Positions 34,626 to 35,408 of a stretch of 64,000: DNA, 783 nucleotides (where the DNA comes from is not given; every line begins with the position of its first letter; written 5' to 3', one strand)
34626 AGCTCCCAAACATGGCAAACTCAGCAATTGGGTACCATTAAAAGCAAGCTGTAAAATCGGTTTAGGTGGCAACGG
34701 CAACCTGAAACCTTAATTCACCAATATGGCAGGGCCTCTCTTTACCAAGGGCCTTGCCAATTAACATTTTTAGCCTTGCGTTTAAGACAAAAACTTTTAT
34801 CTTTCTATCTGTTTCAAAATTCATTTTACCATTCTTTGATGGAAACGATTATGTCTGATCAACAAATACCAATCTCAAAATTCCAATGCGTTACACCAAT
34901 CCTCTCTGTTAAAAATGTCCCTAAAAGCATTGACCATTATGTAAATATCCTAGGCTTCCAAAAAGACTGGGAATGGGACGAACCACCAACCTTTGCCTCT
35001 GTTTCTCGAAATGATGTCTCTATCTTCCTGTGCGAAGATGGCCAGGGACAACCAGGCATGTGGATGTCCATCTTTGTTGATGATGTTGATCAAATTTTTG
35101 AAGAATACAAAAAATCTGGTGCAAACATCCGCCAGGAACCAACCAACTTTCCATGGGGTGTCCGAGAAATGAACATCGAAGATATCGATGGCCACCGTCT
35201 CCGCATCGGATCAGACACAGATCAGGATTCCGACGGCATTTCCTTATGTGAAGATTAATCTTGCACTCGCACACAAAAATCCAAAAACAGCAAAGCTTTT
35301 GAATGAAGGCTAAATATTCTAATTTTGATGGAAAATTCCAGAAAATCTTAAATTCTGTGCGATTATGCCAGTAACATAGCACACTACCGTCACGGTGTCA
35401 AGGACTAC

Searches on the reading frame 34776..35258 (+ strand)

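Call 7: search_protein_families(library=pfam, proteins=[window:34776-35258:+], max_evalue=0.01)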
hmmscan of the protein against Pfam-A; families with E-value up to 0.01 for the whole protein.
window:34776-35258:+ (160 aa): 3 families
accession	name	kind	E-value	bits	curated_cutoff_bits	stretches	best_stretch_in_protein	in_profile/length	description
PF00903.31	Glyoxalase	-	4.4e-12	46.9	20.6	1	43-143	7-120/121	Glyoxalase/Bleomycin resistance protein/Dioxygenase superfamily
PF19581.5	Glyoxalase_7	-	8.2e-09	36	23.6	1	34-148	11-130/133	Glyoxalase superfamily protein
PF12681.13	Glyoxalase_2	-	5.2e-05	23.6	30.1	1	89-146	57-115/118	Glyoxalase-like domain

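Call 8: search_protein_families(library=ncbifam, proteins=[window:34776-35258:+], max_evalue=0.01)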
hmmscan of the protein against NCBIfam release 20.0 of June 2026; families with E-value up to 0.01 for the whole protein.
window:34776-35258:+ (160 aa): 6 families
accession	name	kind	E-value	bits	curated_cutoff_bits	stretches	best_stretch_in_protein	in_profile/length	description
NF033156.1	ble_BLMA_gen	subfamily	2e-07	31.3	140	1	34-114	2-81/121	BLMA family bleomycin binding protein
NF000489.1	ble_Sh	exception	8.9e-05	22.8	260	1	34-113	2-80/124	phleomycin/bleomycin binding protein Ble-Sh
NF000028.1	1567214_ble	exception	0.00018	21.6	250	1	34-86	2-51/122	BLMA family bleomycin binding protein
TIGR02295.1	HpaD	equivalog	0.0032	16.7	321.4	1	42-149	9-120/298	3,4-dihydroxyphenylacetate 2,3-dioxygenase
TIGR00068.2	glyox_I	equivalog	0.0062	16.4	120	0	97-124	91-118/143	lactoylglutathione lyase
NF000485.1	TlmB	exception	0.0078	15.5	625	1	105-143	249-287/292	bleomycin family antibiotic N-acetyltransferase TlmB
